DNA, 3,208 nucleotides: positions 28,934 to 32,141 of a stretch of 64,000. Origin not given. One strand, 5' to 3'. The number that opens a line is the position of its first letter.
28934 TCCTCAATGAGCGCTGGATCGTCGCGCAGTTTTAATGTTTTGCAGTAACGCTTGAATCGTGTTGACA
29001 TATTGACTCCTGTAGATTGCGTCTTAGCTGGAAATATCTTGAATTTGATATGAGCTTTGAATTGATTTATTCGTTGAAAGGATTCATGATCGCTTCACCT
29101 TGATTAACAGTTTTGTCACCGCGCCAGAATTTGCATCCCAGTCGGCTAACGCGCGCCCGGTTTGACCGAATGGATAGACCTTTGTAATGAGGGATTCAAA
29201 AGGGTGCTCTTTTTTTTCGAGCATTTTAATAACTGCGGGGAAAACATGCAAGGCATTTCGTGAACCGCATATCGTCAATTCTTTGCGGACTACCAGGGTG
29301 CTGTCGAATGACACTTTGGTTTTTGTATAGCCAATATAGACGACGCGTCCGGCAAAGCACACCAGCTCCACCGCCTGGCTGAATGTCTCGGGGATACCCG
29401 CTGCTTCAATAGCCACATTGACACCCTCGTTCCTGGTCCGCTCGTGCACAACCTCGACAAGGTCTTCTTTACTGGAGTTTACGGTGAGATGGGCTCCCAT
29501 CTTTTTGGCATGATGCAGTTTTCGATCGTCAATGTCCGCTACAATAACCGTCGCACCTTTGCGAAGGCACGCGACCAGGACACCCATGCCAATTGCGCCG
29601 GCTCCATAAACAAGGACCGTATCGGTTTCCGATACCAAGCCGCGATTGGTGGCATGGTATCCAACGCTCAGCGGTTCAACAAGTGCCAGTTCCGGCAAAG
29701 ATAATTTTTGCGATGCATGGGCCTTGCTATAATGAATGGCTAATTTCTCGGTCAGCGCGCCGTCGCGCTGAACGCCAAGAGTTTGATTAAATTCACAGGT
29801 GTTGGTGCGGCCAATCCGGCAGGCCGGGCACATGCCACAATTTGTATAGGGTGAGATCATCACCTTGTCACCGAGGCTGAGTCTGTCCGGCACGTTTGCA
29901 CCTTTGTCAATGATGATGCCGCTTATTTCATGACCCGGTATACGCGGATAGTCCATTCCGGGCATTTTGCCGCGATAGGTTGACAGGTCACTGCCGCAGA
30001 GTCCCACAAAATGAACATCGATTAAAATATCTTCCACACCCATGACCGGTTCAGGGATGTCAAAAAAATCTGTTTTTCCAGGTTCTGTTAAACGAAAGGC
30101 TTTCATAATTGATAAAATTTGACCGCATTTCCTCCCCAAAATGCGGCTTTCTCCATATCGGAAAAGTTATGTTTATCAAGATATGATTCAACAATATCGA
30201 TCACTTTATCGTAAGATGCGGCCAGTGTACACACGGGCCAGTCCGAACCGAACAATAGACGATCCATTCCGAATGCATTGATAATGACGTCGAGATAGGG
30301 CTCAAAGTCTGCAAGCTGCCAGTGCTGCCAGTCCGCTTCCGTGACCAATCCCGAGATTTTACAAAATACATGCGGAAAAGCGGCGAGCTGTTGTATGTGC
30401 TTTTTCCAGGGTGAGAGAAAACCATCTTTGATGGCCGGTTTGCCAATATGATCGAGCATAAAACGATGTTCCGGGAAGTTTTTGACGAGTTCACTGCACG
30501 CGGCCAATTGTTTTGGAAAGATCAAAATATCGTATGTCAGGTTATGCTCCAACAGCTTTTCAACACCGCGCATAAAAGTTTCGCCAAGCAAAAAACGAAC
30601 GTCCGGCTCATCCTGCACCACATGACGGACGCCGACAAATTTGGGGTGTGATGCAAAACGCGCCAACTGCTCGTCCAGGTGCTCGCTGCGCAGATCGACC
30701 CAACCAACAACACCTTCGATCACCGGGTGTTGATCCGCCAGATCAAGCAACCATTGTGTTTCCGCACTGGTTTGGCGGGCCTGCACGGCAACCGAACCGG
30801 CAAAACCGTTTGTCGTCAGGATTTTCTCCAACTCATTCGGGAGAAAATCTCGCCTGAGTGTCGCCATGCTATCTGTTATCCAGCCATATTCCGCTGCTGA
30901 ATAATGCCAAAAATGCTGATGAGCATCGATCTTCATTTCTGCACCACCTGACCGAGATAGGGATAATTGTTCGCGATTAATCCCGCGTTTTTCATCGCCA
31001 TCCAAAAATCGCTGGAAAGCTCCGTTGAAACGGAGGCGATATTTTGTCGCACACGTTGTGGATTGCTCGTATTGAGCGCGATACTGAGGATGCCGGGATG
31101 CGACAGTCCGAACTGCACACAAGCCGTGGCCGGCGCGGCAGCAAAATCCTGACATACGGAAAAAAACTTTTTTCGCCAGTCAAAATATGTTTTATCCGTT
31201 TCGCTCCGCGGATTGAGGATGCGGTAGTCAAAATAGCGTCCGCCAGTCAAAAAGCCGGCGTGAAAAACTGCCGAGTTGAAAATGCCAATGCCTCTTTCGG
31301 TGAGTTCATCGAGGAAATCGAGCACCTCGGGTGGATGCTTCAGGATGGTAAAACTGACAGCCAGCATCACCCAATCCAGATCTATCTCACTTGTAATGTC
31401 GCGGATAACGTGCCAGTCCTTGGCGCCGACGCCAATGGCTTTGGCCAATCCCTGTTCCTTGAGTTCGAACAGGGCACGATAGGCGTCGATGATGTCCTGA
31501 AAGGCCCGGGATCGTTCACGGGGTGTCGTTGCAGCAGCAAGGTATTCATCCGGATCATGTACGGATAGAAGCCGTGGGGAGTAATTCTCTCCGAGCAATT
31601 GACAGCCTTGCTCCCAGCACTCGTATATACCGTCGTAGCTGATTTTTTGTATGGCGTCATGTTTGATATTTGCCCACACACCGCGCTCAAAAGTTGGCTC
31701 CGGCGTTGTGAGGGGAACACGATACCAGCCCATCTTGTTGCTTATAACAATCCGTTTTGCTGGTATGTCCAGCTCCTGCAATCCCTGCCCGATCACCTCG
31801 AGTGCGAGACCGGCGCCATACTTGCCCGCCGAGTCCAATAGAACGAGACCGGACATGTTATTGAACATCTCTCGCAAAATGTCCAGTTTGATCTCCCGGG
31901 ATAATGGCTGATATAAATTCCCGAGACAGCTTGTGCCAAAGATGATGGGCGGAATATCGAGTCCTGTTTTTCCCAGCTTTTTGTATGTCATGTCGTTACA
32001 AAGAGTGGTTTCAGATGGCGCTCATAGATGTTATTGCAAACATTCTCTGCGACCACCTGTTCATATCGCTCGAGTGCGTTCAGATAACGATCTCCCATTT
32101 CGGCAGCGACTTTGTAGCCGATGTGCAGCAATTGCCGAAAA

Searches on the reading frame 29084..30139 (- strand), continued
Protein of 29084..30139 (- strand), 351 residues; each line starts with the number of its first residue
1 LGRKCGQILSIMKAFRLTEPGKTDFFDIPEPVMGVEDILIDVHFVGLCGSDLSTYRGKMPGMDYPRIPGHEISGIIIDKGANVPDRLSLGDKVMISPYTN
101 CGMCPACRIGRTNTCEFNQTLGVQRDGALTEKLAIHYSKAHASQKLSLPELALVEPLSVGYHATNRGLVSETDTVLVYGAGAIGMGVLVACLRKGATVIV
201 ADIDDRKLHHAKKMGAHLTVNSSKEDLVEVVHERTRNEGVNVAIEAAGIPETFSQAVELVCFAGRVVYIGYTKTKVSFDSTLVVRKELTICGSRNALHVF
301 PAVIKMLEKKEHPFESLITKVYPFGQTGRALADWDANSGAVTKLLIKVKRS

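Call 65: find_encoding_contigs(protein=P0286, flank=8000, max_places=1)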
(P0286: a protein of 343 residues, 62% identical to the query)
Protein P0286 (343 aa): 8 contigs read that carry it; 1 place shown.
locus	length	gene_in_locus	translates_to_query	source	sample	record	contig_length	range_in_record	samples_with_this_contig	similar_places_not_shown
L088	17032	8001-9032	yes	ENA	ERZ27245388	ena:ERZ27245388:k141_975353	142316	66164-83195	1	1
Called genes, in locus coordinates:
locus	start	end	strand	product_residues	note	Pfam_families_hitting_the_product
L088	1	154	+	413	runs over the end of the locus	PF00083:Sugar_tr (weak), PF07690:MFS_1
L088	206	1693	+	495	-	PF01120:Alpha_L_fucos, PF16757:Fucosidase_C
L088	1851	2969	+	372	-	PF02018:CBM_4_9 (weak), PF18962:Por_Secre_tail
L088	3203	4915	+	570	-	PF17189:Glyco_hydro_30C (weak), PF18962:Por_Secre_tail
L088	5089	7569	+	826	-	PF14498:Glyco_hyd_65N_2, PF22124:Glyco_hydro_95_cat, PF21307:Glyco_hydro_95_C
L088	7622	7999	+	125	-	PF05336:rhaM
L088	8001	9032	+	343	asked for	PF08240:ADH_N, PF16912:Glu_dehyd_C, PF01262:AlaDh_PNT_C (weak), PF00107:ADH_zinc_N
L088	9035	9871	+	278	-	PF04909:Amidohydro_2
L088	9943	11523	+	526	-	PF00009:GTP_EFTU, PF01926:MMR_HSR1 (weak), PF22042:EF-G_D2, PF03144:GTP_EFTU_D2 (weak), PF16658:RF3_C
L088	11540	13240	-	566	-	PF04851:ResIII, PF00270:DEAD, PF00271:Helicase_C, PF28538:Helicase_helical, PF03880:DbpA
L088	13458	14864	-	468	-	PF14289:DUF4369 (weak), PF17127:DUF5106 (weak), PF00578:AhpC-TSA, PF08534:Redoxin, PF13905:Thioredoxin_8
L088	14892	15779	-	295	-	PF00535:Glycos_transf_2, PF10111:Glyco_tranf_2_2 (weak)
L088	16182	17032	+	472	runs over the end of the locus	PF05958:tRNA_U5-meth_tr, PF09445:Methyltransf_15 (weak), PF05175:MTS (weak), PF13847:Methyltransf_31, PF13649:Methyltransf_25 (weak)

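Call 66: find_encoding_contigs(protein=P0349, flank=8000, max_places=1)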
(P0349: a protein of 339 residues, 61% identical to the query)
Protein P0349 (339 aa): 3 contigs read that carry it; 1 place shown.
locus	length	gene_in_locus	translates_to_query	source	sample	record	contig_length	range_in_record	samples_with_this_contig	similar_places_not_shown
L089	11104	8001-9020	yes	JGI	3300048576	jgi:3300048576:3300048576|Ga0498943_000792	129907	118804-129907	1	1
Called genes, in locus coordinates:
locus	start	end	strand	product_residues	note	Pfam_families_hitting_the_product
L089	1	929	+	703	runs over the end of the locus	PF13620:CarboxypepD_reg, PF13715:CarbopepD_reg_2, PF07715:Plug, PF00593:TonB_dep_Rec_b-barrel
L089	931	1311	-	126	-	-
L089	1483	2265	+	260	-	PF03692:CxxCxxCC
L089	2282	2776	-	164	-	PF00072:Response_reg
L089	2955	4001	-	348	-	PF00356:LacI, PF00532:Peripla_BP_1, PF13407:Peripla_BP_4, PF13377:Peripla_BP_3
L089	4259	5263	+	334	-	PF00248:Aldo_ket_red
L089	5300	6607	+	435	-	PF07690:MFS_1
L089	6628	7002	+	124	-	PF05336:rhaM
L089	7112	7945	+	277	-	PF04909:Amidohydro_2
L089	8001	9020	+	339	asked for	PF08240:ADH_N, PF01262:AlaDh_PNT_C (weak), PF16912:Glu_dehyd_C, PF00107:ADH_zinc_N, PF13602:ADH_zinc_N_2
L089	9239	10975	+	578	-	PF00270:DEAD, PF04851:ResIII (weak), PF00271:Helicase_C, PF28538:Helicase_helical, PF03880:DbpA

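Call 67: find_encoding_contigs(protein=P0353, flank=8000, max_places=1)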
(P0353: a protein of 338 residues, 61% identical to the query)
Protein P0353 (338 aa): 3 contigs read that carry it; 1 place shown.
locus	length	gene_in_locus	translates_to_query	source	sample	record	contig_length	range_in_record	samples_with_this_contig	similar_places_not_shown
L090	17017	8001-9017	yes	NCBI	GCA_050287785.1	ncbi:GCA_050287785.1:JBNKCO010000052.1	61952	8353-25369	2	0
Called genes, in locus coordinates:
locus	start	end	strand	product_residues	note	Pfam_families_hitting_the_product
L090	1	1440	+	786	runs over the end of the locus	PF01833:TIG (weak)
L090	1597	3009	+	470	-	PF13205:Big_5, PF02156:Glyco_hydro_26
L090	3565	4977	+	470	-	PF10502:Peptidase_S26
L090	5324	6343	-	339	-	PF00356:LacI, PF00532:Peripla_BP_1, PF13407:Peripla_BP_4, PF13377:Peripla_BP_3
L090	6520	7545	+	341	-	PF00248:Aldo_ket_red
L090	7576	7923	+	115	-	PF05336:rhaM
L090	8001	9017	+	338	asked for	PF08240:ADH_N, PF01262:AlaDh_PNT_C (weak), PF16912:Glu_dehyd_C, PF00107:ADH_zinc_N, PF13602:ADH_zinc_N_2 (weak)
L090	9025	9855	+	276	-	PF04909:Amidohydro_2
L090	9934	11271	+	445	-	PF07690:MFS_1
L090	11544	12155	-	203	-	PF13463:HTH_27 (weak)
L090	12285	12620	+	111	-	PF03992:ABM (weak)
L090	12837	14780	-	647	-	PF07944:Beta-AFase-like_GH127_cat, PF20736:Glyco_hydro127M, PF20737:Glyco_hydro127C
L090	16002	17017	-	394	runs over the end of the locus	PF00756:Esterase, PF00326:Peptidase_S9 (weak), PF07719:TPR_2 (faint)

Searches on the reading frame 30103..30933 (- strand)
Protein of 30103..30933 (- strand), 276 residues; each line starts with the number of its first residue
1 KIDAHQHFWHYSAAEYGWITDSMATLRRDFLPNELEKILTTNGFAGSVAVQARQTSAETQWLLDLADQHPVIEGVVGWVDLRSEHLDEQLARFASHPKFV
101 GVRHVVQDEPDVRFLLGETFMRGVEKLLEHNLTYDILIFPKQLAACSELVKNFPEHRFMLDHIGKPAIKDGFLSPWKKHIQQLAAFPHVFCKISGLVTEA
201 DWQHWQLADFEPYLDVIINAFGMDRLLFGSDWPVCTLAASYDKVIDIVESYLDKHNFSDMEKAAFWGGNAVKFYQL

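Call 4: search_protein_families(library=pfam, proteins=[window:30103-30933:-], max_evalue=0.01)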
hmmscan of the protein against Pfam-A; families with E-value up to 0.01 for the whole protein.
window:30103-30933:- (276 aa): 1 family
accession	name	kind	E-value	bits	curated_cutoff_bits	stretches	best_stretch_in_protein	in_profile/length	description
PF04909.20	Amidohydro_2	-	9.3e-52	177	26.4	1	2-276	1-289/289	Amidohydrolase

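Call 5: search_protein_families(library=ncbifam, proteins=[window:30103-30933:-], max_evalue=0.01)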
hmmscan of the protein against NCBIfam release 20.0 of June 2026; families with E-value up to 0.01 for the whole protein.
window:30103-30933:- (276 aa): 2 families
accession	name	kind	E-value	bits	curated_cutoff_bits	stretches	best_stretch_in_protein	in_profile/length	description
NF052480.1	FuconLaconase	equivalog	3.4e-98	328.8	400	1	1-276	2-286/287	L-fucono-1,5-lactonase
NF042924.1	SlmHylase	equivalog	0.00027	20.2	500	1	101-235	125-256/299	4-sulfomuconolactone hydrolase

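Call 30: search_solved_structures(query=window:30103-30933:-, max_evalue=0.00001)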
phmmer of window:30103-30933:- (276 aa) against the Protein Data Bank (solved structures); distinct sequences matched with E-value up to 0.00001: 1.
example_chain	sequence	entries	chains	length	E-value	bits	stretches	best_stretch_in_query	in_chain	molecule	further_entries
4dlf_A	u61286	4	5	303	9.5e-71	241.9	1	1-276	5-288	Amidohydrolase 2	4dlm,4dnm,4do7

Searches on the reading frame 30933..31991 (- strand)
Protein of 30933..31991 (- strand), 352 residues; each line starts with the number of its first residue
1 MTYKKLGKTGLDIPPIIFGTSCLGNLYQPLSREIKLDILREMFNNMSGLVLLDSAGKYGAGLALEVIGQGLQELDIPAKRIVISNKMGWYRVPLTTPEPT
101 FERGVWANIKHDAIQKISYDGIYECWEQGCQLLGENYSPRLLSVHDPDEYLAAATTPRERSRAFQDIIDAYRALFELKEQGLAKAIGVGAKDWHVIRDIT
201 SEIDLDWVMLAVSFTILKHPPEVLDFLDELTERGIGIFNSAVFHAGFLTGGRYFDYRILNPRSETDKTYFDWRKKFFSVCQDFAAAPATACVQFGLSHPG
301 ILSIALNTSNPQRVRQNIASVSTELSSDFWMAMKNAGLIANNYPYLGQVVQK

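Call 4: search_protein_families(library=pfam, proteins=[window:30933-31991:-], max_evalue=0.01)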
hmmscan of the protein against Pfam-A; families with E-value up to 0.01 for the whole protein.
window:30933-31991:- (352 aa): 1 family
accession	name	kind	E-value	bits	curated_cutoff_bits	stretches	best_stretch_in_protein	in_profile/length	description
PF00248.27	Aldo_ket_red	-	2.6e-37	128.9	24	1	15-335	1-288/291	Aldo/keto reductase family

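Call 5: search_protein_families(library=ncbifam, proteins=[window:30933-31991:-], max_evalue=0.01)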
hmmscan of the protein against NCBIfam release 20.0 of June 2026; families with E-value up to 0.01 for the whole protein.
window:30933-31991:- (352 aa): 3 families
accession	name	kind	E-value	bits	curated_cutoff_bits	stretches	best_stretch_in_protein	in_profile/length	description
NF049922.1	MethglyxlRedYdjG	equivalog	3.7e-09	36.1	550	1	164-335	144-319/326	NADH-dependent methylglyoxal reductase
TIGR01293.1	Kv_beta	subfamily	3.4e-05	23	365.4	1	1-89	1-85/319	voltage-dependent potassium channel subunit beta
NF008598.0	PRK11565.1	equivalog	0.00088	18.4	425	1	165-208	114-157/275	2,5-didehydrogluconate reductase DkgA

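Call 29: search_solved_structures(query=window:30933-31991:-, max_evalue=1e-10)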
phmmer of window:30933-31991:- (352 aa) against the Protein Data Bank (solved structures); distinct sequences matched with E-value up to 1e-10: 4.
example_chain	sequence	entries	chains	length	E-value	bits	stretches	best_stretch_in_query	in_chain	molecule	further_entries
7lh6_B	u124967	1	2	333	3.8e-17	65.5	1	1-323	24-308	L-galactose dehydrogenase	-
9w6y_A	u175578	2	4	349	1.2e-14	57.3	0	169-325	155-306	L-galactose dehydrogenase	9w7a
8scc_A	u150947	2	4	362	2.3e-12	49.8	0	4-94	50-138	L-galactose dehydrogenase | L-galactose dehydrogenase isoform X1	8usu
7ezi_A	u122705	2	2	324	3.3e-11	46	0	2-93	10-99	L-galactose dehydrogenase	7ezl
